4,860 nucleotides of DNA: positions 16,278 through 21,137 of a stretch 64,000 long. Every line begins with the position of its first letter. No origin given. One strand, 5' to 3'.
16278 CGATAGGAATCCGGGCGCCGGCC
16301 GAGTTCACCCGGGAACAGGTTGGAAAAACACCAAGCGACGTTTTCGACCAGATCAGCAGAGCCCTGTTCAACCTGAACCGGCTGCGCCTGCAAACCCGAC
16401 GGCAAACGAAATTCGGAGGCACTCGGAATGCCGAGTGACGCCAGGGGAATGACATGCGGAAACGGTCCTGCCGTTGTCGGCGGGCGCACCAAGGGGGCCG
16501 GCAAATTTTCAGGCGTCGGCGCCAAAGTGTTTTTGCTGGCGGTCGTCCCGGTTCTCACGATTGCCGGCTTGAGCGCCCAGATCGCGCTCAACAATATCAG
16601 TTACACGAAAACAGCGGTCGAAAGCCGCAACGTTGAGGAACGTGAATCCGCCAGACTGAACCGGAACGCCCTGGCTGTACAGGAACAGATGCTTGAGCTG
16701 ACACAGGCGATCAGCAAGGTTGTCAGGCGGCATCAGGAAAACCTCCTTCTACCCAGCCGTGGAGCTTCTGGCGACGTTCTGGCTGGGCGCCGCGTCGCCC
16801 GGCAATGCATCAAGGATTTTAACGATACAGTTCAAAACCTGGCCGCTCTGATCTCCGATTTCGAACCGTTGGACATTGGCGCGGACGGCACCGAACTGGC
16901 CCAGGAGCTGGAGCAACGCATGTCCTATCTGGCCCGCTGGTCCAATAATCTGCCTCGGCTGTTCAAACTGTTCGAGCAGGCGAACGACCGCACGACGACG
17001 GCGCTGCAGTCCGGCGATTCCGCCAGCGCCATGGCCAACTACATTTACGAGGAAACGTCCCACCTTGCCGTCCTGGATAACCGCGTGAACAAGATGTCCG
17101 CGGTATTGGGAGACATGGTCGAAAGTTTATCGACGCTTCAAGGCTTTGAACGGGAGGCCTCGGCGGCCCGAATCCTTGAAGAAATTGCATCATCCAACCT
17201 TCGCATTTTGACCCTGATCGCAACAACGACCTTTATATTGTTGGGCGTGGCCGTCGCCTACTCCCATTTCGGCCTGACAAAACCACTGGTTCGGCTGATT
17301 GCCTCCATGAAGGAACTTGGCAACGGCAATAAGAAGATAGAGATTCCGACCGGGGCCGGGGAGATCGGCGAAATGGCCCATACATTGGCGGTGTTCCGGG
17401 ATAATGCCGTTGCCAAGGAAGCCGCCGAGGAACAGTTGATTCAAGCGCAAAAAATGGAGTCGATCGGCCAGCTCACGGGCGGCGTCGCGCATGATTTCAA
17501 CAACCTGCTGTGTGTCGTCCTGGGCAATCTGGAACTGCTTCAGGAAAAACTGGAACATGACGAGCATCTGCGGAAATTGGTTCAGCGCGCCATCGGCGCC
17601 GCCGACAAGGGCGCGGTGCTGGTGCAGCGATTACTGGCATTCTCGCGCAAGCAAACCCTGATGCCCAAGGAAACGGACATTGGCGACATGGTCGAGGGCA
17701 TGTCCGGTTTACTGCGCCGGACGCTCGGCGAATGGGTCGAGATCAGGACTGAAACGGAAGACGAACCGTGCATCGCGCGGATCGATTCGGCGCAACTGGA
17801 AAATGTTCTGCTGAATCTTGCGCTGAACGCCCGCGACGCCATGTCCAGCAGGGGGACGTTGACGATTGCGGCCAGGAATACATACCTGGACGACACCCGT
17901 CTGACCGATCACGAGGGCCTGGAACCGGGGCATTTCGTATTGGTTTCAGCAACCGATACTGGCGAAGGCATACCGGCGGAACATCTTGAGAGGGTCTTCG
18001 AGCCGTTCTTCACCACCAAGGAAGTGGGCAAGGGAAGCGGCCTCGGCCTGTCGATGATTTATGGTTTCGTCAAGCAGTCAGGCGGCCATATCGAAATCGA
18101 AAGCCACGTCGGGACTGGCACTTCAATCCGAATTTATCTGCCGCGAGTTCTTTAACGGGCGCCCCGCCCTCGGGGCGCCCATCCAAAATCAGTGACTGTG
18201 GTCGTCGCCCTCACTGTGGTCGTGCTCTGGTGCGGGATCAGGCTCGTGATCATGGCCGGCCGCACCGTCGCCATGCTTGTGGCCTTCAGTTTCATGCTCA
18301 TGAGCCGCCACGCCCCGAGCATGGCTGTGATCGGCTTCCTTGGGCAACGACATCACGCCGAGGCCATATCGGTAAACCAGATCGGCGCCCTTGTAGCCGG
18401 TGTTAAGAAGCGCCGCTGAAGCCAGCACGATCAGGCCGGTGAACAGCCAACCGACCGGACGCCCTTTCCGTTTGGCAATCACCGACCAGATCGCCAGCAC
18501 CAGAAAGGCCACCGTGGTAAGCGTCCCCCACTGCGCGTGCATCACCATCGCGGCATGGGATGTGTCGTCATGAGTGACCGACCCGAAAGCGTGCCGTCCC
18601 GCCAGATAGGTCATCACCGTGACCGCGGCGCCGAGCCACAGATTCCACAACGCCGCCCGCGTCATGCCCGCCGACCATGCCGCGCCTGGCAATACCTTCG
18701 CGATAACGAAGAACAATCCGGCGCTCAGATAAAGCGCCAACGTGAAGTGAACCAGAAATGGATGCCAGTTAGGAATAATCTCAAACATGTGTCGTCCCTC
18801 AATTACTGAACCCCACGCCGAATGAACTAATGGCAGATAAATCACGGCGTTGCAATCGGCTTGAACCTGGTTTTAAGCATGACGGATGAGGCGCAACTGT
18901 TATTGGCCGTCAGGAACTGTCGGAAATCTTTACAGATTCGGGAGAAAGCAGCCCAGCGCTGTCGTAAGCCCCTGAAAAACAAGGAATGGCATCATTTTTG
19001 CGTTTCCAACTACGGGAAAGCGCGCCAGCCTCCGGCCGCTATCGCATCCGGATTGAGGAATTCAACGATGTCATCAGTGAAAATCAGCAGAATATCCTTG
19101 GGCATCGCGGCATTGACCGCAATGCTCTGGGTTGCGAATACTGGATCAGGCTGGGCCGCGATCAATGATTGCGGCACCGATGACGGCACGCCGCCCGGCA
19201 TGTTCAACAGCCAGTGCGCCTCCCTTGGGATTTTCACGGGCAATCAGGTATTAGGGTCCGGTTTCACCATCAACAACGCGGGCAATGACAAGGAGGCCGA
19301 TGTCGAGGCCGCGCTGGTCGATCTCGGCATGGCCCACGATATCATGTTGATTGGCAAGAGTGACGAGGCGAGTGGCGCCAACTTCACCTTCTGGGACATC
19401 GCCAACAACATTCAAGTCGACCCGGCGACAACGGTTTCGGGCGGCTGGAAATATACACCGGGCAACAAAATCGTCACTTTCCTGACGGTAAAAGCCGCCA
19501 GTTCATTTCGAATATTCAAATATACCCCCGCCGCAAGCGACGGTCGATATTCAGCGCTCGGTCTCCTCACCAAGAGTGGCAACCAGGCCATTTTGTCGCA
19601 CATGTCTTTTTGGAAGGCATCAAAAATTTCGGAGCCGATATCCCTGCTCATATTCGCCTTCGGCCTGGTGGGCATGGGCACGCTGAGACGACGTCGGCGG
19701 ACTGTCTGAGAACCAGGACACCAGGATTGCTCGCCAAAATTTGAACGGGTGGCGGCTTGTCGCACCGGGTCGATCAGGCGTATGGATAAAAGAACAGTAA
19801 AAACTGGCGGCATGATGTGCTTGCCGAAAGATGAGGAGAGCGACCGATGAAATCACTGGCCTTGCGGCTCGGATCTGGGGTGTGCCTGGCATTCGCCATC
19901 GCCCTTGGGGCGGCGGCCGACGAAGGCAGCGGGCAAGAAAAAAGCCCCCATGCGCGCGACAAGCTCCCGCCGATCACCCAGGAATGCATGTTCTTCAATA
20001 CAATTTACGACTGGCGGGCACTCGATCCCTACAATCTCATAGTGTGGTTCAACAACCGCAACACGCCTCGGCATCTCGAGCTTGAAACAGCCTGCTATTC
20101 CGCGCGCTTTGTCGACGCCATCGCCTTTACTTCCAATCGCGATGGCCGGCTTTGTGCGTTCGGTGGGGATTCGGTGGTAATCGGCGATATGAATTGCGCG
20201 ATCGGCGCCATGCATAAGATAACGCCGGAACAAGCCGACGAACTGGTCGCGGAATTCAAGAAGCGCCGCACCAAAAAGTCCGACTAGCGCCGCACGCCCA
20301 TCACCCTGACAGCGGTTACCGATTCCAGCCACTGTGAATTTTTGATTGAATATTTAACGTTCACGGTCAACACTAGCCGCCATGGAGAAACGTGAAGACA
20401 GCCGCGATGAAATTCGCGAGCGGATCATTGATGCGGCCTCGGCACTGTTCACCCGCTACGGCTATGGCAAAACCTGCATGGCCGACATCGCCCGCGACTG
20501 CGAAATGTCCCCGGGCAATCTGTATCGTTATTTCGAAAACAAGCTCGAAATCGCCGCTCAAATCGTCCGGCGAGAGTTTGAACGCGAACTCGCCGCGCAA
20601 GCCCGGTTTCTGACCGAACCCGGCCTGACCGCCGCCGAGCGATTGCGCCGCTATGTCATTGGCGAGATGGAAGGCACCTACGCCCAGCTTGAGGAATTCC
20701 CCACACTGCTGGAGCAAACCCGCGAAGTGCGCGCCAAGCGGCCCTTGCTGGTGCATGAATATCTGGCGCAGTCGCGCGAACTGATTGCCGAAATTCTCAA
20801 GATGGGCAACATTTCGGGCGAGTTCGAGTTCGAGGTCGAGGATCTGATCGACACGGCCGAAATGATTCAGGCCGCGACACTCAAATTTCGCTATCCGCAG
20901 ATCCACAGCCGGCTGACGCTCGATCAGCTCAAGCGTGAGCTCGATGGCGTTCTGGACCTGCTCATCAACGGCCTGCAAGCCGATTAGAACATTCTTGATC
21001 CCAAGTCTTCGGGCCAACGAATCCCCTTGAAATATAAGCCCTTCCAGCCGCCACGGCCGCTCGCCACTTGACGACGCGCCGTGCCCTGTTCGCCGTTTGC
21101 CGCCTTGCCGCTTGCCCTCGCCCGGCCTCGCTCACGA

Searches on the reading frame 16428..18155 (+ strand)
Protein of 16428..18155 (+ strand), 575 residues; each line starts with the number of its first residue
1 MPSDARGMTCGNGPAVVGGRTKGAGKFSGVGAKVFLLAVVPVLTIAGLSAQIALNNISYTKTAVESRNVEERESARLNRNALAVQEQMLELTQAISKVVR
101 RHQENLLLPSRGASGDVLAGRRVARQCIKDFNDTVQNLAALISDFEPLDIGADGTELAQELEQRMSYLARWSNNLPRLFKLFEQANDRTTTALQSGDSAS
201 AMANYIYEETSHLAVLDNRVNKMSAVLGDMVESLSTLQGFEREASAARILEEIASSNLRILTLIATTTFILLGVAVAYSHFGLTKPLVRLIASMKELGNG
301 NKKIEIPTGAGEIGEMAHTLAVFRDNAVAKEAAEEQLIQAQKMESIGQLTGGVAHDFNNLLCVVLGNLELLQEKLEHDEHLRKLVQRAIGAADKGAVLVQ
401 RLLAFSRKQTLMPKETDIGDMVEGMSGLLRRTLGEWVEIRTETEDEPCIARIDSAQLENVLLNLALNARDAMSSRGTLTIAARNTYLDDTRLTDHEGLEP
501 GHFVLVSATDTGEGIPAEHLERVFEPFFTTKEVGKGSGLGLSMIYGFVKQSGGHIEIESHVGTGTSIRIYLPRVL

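Call 19: search_protein_families(library=pfam, proteins=[window:16428-18155:+], max_evalue=0.001)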
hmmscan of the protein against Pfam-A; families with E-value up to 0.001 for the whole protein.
window:16428-18155:+ (575 aa): 3 families
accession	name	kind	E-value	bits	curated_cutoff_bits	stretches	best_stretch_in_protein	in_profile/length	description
PF02518.31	HATPase_c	-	4.5e-20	72.6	26.4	1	453-573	2-109/111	Histidine kinase-, DNA gyrase B-, and HSP90-like ATPase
PF00512.31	HisKA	-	3.9e-10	40.1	26.9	1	347-409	3-64/66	His Kinase A (phospho-acceptor) domain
PF00672.30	HAMP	-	3.3e-05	24.6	25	1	283-326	6-50/53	HAMP domain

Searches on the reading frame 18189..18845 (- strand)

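Call 35: search_protein_families(library=pfam, proteins=[window:18189-18845:-], max_evalue=0.001)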
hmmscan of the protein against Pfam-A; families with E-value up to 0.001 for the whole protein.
window:18189-18845:- (218 aa): 1 family
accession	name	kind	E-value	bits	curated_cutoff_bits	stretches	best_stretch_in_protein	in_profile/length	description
PF09990.14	DUF2231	-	3.9e-11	43.6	26.4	1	28-164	5-137/139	Predicted membrane protein (DUF2231)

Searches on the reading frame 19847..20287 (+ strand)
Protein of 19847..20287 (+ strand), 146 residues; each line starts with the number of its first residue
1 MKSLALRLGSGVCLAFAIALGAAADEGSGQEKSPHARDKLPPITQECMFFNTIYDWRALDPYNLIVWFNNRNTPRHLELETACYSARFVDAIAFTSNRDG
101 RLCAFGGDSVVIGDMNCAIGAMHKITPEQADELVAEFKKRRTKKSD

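Call 19: search_protein_families(library=pfam, proteins=[window:19847-20287:+], max_evalue=0.001)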
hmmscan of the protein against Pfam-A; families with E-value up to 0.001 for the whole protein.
window:19847-20287:+ (146 aa): 1 family
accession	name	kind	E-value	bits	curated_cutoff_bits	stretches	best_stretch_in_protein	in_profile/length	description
PF20101.4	DUF6491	-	1.3e-13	51.6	27.5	1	12-136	7-133/138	Family of unknown function (DUF6491)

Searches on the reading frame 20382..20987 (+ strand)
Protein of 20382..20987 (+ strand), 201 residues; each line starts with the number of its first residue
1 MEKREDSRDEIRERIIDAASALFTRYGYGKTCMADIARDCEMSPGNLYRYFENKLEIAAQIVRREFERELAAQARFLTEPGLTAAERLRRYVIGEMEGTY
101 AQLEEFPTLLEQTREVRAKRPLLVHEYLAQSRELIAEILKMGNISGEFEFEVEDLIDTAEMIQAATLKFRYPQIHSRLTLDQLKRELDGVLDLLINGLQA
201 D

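Call 3: search_protein_families(library=pfam, proteins=[window:20382-20987:+], max_evalue=0.01)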
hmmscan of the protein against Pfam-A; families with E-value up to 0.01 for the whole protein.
window:20382-20987:+ (201 aa): 2 families
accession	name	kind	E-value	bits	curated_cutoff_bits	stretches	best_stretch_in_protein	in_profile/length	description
PF00440.29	TetR_N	-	4.7e-13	49.1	24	1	15-60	1-46/47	Bacterial regulatory proteins, tetR family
PF17935.6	TetR_C_27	-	1.3e-09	38.6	26.1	1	84-190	1-105/106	Tetracyclin repressor-like, C-terminal domain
